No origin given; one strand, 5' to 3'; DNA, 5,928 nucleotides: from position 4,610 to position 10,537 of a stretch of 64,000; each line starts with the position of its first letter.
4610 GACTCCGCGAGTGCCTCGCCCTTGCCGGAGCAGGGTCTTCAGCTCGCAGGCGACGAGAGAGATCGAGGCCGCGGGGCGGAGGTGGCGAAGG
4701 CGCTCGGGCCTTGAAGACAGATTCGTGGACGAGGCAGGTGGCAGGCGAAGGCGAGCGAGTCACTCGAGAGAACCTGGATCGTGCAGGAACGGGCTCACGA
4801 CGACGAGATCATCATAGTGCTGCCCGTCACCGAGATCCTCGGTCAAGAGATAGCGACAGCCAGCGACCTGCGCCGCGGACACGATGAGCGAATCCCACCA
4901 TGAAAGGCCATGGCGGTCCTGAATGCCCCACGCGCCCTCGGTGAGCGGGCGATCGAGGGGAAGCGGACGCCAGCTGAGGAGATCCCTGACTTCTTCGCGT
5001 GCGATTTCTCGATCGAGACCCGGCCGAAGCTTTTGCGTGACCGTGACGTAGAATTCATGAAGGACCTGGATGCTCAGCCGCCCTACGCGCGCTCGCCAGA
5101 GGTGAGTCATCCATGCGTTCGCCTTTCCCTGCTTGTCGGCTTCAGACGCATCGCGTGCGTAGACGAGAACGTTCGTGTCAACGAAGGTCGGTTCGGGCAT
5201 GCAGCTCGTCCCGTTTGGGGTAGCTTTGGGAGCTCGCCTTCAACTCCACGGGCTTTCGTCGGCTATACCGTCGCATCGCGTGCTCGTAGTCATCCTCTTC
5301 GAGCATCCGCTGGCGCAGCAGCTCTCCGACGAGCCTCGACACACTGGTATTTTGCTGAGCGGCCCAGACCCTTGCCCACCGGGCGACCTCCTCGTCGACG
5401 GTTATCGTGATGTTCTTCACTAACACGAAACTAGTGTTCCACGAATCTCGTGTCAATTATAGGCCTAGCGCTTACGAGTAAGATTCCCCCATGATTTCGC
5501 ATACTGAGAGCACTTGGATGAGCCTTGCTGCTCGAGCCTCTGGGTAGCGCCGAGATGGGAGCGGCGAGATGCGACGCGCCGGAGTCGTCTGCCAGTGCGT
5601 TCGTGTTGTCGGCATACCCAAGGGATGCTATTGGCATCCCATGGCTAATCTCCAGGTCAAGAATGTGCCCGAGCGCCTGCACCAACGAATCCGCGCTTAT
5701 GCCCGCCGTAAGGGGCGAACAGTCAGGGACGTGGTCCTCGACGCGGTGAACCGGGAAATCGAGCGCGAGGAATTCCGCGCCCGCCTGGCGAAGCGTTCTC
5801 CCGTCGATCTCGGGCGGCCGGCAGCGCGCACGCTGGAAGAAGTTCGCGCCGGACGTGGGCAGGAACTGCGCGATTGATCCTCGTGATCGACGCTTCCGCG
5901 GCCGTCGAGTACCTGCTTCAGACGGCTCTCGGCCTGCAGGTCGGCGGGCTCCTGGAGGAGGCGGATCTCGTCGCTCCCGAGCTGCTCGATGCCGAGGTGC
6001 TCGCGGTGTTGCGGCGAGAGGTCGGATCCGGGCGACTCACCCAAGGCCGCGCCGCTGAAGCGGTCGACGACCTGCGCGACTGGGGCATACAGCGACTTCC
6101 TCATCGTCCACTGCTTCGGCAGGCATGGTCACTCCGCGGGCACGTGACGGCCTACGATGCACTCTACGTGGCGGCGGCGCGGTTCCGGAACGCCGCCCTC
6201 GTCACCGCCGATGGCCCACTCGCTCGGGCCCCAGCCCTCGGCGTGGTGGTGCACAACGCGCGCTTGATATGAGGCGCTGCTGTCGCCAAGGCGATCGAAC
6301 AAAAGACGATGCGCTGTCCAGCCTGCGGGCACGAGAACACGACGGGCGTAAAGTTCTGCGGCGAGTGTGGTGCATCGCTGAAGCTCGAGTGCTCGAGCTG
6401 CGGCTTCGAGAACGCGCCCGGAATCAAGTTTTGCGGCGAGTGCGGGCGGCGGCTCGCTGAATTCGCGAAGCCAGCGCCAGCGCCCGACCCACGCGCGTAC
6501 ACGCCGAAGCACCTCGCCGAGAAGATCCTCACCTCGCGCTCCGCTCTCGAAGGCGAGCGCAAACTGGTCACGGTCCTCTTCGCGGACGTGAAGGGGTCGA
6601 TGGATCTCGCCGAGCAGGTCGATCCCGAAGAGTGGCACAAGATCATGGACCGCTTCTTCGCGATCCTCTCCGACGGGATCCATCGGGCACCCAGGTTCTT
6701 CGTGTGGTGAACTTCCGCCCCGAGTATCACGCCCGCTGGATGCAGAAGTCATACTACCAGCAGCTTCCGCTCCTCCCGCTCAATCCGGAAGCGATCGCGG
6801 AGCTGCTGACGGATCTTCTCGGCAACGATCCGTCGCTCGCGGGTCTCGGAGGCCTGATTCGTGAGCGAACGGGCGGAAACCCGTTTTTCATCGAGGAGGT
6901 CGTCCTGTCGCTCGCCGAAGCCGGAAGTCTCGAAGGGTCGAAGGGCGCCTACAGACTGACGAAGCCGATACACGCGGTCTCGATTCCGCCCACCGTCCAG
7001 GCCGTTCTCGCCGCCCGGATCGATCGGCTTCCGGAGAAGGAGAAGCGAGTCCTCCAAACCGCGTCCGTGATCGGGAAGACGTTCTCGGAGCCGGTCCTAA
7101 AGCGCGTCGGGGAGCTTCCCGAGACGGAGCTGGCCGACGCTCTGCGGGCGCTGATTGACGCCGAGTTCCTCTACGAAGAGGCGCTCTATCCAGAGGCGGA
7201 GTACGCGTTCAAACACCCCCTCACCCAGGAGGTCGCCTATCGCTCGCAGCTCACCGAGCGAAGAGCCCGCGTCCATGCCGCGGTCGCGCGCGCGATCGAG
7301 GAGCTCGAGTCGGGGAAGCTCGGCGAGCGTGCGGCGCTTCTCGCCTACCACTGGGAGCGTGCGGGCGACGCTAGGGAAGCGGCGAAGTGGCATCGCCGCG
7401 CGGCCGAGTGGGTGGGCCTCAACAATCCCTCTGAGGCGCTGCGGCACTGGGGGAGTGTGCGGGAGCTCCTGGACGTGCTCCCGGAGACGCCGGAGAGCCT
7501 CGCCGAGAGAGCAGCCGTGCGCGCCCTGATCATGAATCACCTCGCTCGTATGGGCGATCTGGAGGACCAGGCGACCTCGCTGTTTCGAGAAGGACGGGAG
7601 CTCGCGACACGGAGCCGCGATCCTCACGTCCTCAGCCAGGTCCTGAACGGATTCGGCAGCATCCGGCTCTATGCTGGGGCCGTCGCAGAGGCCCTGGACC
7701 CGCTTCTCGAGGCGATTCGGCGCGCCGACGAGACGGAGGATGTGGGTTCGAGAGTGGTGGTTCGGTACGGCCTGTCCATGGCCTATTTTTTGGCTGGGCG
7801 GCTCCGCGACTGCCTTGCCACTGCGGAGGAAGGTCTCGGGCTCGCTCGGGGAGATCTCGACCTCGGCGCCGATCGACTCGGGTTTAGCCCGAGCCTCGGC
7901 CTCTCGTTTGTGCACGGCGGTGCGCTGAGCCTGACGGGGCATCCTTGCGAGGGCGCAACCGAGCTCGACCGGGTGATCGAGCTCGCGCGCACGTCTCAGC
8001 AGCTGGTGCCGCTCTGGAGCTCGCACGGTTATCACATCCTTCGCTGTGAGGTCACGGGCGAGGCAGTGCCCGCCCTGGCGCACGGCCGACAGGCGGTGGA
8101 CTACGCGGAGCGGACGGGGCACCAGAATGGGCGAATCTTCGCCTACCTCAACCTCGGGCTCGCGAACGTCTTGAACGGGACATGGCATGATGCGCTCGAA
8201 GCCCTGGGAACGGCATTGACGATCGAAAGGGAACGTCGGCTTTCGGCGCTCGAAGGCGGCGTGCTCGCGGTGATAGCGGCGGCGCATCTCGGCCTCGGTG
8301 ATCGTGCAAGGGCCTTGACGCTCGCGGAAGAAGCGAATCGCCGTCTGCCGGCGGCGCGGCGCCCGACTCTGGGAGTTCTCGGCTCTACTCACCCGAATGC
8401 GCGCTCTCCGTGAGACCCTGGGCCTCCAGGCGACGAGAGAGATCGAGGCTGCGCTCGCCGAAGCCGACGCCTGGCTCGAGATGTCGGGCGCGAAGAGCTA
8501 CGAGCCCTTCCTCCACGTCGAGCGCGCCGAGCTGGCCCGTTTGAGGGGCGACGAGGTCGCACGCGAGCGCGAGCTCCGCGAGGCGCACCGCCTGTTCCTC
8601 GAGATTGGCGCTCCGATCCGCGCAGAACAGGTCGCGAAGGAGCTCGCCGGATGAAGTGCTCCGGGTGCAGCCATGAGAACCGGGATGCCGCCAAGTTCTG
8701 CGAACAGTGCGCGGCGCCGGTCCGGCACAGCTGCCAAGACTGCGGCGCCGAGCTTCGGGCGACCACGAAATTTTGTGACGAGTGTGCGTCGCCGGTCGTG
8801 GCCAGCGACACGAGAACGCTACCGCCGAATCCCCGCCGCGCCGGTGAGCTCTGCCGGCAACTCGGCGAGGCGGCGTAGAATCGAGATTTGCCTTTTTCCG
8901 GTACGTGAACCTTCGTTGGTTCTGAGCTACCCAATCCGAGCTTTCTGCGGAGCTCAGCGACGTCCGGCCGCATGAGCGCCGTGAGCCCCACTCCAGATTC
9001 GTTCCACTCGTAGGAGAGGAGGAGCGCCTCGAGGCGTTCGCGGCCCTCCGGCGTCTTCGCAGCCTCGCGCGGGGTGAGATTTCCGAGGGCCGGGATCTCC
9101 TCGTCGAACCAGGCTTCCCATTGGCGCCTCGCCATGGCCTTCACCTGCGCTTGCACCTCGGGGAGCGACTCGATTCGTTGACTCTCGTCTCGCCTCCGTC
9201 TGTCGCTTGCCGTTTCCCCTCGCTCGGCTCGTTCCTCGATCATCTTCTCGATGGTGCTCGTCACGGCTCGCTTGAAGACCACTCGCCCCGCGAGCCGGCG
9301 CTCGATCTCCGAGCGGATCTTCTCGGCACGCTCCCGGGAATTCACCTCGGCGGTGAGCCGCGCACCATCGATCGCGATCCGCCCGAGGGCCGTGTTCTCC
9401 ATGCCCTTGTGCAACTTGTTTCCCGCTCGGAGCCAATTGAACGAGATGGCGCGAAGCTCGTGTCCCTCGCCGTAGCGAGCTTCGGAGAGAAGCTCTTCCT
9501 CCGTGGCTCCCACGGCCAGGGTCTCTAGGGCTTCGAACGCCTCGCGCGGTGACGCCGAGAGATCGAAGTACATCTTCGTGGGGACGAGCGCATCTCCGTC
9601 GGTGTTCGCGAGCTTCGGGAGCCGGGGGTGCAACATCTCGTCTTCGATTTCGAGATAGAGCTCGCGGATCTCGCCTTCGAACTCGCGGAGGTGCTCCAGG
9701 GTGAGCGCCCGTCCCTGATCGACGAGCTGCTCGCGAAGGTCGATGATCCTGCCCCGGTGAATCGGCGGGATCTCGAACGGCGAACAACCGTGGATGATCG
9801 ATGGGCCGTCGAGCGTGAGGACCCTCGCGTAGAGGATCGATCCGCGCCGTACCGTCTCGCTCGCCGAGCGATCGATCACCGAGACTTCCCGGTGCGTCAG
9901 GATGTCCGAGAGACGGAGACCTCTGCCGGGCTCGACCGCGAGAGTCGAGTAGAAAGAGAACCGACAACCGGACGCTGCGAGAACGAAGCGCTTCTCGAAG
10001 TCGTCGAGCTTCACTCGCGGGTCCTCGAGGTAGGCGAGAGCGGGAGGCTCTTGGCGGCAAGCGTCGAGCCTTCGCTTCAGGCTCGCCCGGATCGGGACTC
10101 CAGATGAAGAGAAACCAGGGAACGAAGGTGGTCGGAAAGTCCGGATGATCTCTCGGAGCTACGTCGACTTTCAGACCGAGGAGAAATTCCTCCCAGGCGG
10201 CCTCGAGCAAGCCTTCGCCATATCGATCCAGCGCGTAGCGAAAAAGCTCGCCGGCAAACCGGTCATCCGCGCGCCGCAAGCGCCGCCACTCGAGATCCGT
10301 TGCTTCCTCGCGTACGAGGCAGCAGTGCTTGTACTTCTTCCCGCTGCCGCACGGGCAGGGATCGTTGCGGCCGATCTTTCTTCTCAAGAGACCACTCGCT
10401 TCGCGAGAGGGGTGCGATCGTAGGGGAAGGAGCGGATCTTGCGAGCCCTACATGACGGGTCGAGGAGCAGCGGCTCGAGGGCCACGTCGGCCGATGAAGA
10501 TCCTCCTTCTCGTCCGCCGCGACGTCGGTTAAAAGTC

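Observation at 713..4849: ~270-bp direct repeats bracket a 3.6-kb block of defence genes and housekeeping-gene remnants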

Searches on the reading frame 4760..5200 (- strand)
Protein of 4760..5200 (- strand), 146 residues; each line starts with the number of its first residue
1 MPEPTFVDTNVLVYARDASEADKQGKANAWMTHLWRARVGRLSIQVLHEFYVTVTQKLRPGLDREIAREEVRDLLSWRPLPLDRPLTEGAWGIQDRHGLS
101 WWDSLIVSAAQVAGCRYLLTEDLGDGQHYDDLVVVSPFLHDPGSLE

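Call 10: search_protein_families(library=pfam, proteins=[window:4760-5200:-], max_evalue=0.01)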
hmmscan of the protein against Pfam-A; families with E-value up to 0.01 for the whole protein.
window:4760-5200:- (146 aa): 1 family
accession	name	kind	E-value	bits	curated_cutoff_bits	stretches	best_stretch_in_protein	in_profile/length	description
PF01850.27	PIN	-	9.4e-12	46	23.6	1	6-122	2-111/120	PIN domain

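Call 16: find_encoding_contigs(protein=window:4760-5200:-, flank=10000, max_places=10)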
Protein window:4760-5200:- (146 aa): no gene with exactly this product is on record in the collection.

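Call 18: find_related_loci(query=window:4760-5200:-, collection=genome_contigs, flank=10000)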
Query window:4760-5200:- (146 aa) in genome_contigs; peptide patterns used: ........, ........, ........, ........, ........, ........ (x = any residue, [..] = any of these).
108 stretches matched a pattern; 81 encode a relative of the query (tblastn E <= 1e-3); the best 80 are kept; 80 distinct loci.
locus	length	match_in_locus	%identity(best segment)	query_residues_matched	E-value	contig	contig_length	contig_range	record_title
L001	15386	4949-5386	90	1-146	8e-87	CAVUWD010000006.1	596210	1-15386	MAG: uncultured delta proteobacterium isolate MFD05674.bin.2.46 genome assembly, contig: contig_33044, whole genome shot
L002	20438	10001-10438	88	1-146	7e-86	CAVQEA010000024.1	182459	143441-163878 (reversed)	MAG: uncultured delta proteobacterium isolate MFD02242.bin.3.158 genome assembly, contig: contig_9882, whole genome shot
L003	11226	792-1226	66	1-145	2e-61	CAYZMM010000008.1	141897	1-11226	MAG TPA_asm: uncultured Thermodesulfobacteriota bacterium isolate SRP141376_co2_50 genome assembly, contig: NODE_262_len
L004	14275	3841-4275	66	1-145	1e-60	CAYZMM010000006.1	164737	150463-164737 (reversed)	MAG TPA_asm: uncultured Thermodesulfobacteriota bacterium isolate SRP141376_co2_50 genome assembly, contig: NODE_182_len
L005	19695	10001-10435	65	1-145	3e-59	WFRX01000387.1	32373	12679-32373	MAG: bacterium isolate S015_6 k151_868048, whole genome shotgun sequence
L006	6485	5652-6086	62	1-145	6e-59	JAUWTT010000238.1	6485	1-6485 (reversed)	MAG: Acidobacteriota bacterium isolate CSMAG_2587 CSMAG_2587_k127_5710156_length_6485_cov_84.4593, whole genome shotgun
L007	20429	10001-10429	64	3-145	1e-56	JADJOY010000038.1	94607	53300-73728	MAG: Deltaproteobacteria bacterium isolate Fred_18-Q3-R57-64_BATAC.269 tig00020841-10-944570, whole genome shotgun seque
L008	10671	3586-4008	63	1-141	3e-55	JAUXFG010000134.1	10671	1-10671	MAG: Candidatus Fermentibacteria bacterium isolate CSMAG_2897 CSMAG_2897_k117_2813697_length_10671_cov_11.4332, whole ge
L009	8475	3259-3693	61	1-145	5e-55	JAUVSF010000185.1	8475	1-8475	MAG: Acidobacteriota bacterium isolate CSMAG_733 CSMAG_733_k127_5145008_length_8475_cov_50.4505, whole genome shotgun se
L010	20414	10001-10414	63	5-142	2e-54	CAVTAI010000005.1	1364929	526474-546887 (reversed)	MAG: uncultured Acidobacteriota bacterium isolate MFD04651.bin.2.135 genome assembly, contig: contig_2927, whole genome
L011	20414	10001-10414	61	1-138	2e-54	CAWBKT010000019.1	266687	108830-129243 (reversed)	MAG: uncultured delta proteobacterium isolate MFD02979.bin.2.87 genome assembly, contig: contig_17454, whole genome shot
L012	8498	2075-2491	63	4-142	2e-54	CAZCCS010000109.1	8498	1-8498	MAG TPA_asm: uncultured Acidimicrobiaceae bacterium isolate SRP272529_co2_106 genome assembly, contig: NODE_15633_length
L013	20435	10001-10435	55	1-145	3e-53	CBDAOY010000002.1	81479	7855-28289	MAG: Terriglobia bacterium isolate 90597ecc-74e2-4125-9827-64c58cf94560 genome assembly, contig: contig_2, whole genome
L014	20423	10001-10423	60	5-145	1e-52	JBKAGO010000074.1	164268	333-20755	MAG: Acidimicrobiales bacterium isolate Ske_MAG14 Ske_MAG14_0074, whole genome shotgun sequence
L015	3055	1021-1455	58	1-145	7e-52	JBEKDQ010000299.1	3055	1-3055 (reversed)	MAG: Desulfobaccales bacterium isolate SPRUCE 187 SPRUCE_187_299, whole genome shotgun sequence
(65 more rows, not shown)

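Call 62: search_protein_families(library=padloc, proteins=[window:4760-5200:-], max_evalue=0.01)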
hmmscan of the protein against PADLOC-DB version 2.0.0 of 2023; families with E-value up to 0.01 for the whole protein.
window:4760-5200:- (146 aa): 0 families

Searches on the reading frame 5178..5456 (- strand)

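Call 10: search_protein_families(library=pfam, proteins=[window:5178-5456:-], max_evalue=0.01)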
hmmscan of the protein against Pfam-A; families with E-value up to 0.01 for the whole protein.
window:5178-5456:- (92 aa): 1 family
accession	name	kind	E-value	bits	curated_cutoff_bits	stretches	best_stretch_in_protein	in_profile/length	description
PF19891.5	DUF6364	-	2.1e-07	31.7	27.3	1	16-61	5-46/70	Family of unknown function (DUF6364)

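Call 60: search_protein_families(library=ncbifam, proteins=[window:5178-5423:-], max_evalue=0.01)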
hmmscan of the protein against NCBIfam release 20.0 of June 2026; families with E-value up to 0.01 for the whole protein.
window:5178-5423:- (81 aa): 0 families

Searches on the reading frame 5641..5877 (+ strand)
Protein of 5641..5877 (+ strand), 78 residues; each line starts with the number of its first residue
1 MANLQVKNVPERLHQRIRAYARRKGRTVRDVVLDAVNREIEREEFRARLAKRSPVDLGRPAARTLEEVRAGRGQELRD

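Call 60: search_protein_families(library=ncbifam, proteins=[window:5641-5877:+], max_evalue=0.01)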
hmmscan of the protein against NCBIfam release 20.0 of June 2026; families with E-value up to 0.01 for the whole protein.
window:5641-5877:+ (78 aa): 1 family
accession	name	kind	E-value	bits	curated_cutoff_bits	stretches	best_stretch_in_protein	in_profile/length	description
NF048017.1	antitoxin_RelB_like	equivalog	2.6e-05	24.4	50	1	9-73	2-67/70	type II toxin-antitoxin system RelB family antitoxin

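Call 85: find_encoding_contigs(protein=window:5641-5877:+, flank=8000, max_places=5)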
Protein window:5641-5877:+ (78 aa): 2 contigs read that carry it; 2 places shown.
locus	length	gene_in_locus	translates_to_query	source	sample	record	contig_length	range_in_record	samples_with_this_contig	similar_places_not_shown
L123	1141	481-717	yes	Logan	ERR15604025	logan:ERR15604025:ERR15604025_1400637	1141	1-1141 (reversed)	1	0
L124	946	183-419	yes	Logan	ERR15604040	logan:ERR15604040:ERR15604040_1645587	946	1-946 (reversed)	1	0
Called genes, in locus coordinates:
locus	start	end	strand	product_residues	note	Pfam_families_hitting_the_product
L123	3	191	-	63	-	?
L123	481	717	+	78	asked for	-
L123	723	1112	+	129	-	PF01850:PIN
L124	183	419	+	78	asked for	-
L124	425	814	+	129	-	PF01850:PIN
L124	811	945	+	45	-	?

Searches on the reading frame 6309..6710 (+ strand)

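Call 61: search_protein_families(library=pfam, proteins=[window:6309-6710:+], max_evalue=0.1)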
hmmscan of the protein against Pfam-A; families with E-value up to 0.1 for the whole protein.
window:6309-6710:+ (133 aa): 9 families
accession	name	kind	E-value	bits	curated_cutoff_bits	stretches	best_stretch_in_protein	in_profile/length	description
PF13240.11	Zn_Ribbon_1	-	1.3e-12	47.5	25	2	3-24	2-23/23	zinc-ribbon domain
PF24463.1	DUF7577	-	1.6e-12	47.2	28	2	2-24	4-26/27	Domain of unknown function (DUF7577)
PF12773.13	DZR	-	6.3e-12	45.9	27.3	1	3-46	1-45/45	Double zinc ribbon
PF13248.11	Zn_ribbon_3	-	5.5e-10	38.8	27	2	2-22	4-24/26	zinc-ribbon domain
PF24460.1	DUF7575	-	0.00023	20.9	28.5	1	2-24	5-27/28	Domain of unknown function (DUF7575)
PF18912.6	DZR_2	-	0.00035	20.8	27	1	2-45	9-55/56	Double zinc ribbon domain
PF17032.10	Zn_ribbon_15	-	0.0032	18.7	28.9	0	25-46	52-73/73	zinc-ribbon family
PF00211.25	Guanylate_cyc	-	0.011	15.8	21.9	1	86-120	8-42/183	Adenylate and Guanylate cyclase catalytic domain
PF14803.11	Zn_ribbon_Nudix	-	0.014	15.8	25.6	0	15-27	1-13/34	Nudix N-terminal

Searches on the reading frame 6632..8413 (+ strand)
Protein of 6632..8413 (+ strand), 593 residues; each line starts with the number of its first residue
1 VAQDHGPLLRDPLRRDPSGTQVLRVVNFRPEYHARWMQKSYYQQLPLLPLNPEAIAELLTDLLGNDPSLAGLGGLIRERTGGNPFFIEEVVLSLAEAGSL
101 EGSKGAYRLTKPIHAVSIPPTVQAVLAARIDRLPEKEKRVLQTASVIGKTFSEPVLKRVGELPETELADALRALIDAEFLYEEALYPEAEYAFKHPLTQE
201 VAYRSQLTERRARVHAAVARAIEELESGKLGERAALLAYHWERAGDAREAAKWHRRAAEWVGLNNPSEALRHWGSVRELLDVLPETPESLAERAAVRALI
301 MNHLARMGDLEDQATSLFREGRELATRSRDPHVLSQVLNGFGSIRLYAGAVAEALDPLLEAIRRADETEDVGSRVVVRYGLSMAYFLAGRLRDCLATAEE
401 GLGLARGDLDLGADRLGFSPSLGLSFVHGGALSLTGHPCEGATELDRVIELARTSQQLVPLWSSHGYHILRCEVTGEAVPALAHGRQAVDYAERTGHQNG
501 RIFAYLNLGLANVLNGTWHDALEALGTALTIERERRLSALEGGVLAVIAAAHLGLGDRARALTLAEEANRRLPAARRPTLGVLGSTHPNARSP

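Call 61: search_protein_families(library=pfam, proteins=[window:6632-8413:+], max_evalue=0.1)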
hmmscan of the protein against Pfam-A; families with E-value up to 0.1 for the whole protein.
window:6632-8413:+ (593 aa): 3 families
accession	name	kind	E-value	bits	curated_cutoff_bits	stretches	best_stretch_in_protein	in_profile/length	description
PF13424.12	TPR_12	-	0.00015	22.3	30.1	3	303-365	12-75/77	Tetratricopeptide repeat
PF17874.7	TPR_MalT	-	0.004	16.9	45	0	336-406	41-111/336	MalT-like TPR region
PF07719.23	TPR_2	-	0.015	15.8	27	0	503-532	2-31/34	Tetratricopeptide repeat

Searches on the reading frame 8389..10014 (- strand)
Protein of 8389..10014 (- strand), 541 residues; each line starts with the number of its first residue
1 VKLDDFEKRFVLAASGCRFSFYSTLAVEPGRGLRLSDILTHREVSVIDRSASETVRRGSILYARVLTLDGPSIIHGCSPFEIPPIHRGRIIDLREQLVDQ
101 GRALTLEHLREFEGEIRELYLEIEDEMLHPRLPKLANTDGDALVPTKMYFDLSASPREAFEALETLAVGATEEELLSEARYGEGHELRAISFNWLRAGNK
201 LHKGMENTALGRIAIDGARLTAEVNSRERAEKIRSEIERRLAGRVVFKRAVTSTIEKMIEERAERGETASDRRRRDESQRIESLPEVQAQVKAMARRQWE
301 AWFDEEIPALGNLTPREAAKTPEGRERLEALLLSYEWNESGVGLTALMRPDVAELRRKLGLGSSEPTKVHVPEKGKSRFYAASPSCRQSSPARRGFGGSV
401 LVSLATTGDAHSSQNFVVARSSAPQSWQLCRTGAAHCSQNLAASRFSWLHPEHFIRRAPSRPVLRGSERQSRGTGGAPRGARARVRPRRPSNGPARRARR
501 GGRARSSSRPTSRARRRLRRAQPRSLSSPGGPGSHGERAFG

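Call 61: search_protein_families(library=pfam, proteins=[window:8389-10014:-], max_evalue=0.1)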
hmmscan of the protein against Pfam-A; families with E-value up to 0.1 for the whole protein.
window:8389-10014:- (541 aa): 1 family
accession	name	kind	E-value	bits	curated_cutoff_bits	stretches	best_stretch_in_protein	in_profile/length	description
PF09722.15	Xre_MbcA_ParS_C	-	0.00033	21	24.5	1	299-335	12-48/51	Antitoxin Xre/MbcA/ParS C-terminal toxin-binding domain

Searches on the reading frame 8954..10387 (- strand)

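Call 61: search_protein_families(library=pfam, proteins=[window:8954-10387:-], max_evalue=0.1)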
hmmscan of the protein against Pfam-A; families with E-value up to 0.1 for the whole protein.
window:8954-10387:- (477 aa): 1 family
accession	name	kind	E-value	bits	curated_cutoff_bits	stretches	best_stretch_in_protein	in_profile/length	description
PF02810.21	SEC-C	-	3.2e-10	40.1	20.4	1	7-23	1-17/19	SEC-C motif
